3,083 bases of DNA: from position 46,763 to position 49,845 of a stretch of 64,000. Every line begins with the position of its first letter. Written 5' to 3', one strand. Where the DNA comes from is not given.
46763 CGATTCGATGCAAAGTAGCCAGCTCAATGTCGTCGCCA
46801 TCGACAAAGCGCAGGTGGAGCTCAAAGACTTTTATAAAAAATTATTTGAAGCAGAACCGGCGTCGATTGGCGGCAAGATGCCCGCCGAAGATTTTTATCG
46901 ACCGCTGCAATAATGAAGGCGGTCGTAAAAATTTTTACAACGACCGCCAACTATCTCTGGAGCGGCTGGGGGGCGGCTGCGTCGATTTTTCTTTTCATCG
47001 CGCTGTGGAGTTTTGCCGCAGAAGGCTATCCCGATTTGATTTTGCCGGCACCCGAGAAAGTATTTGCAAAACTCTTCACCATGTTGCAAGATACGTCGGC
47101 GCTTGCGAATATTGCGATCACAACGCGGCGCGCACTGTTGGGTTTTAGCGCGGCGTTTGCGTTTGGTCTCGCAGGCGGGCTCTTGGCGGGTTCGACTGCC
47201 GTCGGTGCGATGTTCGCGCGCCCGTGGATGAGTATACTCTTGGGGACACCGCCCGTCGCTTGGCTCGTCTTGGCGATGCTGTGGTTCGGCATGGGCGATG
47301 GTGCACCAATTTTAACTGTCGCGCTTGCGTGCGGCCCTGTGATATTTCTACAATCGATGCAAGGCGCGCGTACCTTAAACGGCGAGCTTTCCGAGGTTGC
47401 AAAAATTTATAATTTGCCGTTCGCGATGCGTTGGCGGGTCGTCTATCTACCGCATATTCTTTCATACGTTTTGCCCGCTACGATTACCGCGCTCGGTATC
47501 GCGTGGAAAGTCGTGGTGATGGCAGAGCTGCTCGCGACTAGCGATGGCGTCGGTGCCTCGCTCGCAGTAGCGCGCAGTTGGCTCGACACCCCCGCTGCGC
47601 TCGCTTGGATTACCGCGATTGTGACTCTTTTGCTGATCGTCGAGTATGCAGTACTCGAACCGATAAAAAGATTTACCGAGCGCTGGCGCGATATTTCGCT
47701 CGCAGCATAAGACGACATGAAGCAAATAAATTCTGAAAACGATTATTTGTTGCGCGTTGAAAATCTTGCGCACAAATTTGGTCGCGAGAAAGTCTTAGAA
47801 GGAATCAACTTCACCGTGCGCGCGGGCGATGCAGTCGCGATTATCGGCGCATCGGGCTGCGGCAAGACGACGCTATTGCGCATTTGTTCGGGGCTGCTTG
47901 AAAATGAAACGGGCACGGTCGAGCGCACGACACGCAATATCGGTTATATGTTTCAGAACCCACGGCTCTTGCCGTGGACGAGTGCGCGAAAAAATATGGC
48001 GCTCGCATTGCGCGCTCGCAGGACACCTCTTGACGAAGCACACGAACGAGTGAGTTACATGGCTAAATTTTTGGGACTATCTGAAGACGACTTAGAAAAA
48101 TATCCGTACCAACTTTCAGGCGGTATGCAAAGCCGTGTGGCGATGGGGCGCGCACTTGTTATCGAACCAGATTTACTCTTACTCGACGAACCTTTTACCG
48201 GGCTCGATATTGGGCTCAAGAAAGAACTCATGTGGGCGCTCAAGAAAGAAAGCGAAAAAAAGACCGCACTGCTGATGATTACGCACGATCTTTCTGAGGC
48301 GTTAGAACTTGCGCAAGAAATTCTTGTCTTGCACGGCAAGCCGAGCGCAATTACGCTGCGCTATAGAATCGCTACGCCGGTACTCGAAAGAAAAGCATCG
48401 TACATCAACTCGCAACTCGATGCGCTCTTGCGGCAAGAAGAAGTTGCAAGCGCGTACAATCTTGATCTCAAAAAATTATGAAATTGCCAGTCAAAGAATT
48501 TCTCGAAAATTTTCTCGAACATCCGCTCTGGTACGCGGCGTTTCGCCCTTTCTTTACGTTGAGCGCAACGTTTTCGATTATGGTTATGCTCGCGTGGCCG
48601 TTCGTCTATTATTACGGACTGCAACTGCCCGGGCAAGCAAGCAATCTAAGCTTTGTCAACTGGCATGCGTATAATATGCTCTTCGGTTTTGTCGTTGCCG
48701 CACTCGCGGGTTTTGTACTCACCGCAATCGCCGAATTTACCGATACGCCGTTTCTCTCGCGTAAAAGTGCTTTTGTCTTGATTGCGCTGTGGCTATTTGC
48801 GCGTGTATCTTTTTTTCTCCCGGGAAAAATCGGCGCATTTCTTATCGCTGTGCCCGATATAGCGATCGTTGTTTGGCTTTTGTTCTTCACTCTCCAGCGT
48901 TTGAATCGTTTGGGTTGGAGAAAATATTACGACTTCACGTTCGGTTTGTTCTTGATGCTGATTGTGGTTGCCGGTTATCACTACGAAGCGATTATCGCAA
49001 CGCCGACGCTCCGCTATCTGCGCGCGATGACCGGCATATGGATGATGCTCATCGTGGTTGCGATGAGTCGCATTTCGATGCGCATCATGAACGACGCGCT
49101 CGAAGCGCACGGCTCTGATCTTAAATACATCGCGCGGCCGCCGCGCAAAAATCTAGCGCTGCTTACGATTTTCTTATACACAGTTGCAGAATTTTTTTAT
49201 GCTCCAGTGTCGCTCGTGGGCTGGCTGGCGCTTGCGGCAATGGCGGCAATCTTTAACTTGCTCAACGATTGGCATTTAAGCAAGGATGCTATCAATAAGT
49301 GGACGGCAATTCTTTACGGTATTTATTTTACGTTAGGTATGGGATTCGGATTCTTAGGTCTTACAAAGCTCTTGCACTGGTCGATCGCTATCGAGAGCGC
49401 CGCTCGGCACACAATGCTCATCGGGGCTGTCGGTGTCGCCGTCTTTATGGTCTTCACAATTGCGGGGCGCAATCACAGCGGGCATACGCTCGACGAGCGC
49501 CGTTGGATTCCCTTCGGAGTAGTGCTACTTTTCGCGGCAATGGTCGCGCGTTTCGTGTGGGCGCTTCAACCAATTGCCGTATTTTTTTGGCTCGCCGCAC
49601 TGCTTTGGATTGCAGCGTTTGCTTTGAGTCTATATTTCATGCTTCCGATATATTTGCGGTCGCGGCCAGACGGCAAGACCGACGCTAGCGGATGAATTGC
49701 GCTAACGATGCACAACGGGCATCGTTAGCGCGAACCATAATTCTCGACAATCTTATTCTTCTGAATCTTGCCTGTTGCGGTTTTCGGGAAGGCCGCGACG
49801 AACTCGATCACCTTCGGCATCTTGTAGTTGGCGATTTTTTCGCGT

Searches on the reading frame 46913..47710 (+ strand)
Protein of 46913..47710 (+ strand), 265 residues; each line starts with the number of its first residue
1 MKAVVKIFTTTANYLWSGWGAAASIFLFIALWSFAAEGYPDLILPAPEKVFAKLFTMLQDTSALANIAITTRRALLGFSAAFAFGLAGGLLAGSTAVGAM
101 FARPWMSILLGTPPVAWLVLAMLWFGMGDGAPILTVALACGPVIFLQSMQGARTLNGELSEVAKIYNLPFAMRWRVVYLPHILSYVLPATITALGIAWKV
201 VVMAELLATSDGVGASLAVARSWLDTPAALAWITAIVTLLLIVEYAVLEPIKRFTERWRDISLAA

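Call 62: search_protein_families(library=pfam, proteins=[window:46913-47710:+], max_evalue=0.001)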
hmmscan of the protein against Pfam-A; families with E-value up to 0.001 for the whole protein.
window:46913-47710:+ (265 aa): 1 family
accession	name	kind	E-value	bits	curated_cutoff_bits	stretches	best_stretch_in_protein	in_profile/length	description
PF00528.27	BPD_transp_1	-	1.4e-15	57.9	26.4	1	86-243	2-169/184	Binding-protein-dependent transport system inner membrane component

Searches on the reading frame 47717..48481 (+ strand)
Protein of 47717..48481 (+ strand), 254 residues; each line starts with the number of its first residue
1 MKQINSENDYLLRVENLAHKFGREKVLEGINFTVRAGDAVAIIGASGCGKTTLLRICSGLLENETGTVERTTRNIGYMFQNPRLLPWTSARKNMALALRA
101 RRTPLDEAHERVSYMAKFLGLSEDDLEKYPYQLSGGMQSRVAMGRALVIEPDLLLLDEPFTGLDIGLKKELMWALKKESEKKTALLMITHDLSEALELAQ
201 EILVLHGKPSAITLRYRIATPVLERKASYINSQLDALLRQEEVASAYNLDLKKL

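Call 62: search_protein_families(library=pfam, proteins=[window:47717-48481:+], max_evalue=0.001)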
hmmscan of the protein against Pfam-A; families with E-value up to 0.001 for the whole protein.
window:47717-48481:+ (254 aa): 3 families
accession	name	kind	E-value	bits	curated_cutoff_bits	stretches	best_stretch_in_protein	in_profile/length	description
PF00005.33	ABC_tran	-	1e-29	104.3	25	1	27-160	1-136/137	ABC transporter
PF13304.12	AAA_21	-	2.1e-10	41.6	27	1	116-193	221-301/304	AAA domain, putative AbiEii toxin, Type IV TA system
PF20703.3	nSTAND1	-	1.9e-05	24.9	27.1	1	21-94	17-88/379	Novel STAND NTPase 1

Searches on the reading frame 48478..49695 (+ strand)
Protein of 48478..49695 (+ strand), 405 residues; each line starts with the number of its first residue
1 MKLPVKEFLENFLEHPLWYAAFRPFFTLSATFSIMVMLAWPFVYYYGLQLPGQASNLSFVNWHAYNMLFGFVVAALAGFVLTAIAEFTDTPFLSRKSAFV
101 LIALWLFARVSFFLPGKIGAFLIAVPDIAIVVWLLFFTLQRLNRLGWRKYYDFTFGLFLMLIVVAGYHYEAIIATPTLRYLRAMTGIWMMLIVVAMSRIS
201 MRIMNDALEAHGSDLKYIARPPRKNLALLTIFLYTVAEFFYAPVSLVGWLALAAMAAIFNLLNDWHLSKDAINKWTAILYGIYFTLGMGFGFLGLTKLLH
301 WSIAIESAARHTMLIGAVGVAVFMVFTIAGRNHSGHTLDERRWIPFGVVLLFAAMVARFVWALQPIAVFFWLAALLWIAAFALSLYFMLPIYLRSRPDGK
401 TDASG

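Call 62: search_protein_families(library=pfam, proteins=[window:48478-49695:+], max_evalue=0.001)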
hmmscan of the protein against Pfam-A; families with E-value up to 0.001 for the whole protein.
window:48478-49695:+ (405 aa): 1 family
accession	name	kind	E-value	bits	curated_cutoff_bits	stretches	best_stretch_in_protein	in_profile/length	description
PF05940.17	NnrS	-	1.7e-67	228.9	28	1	16-396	1-371/371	NnrS protein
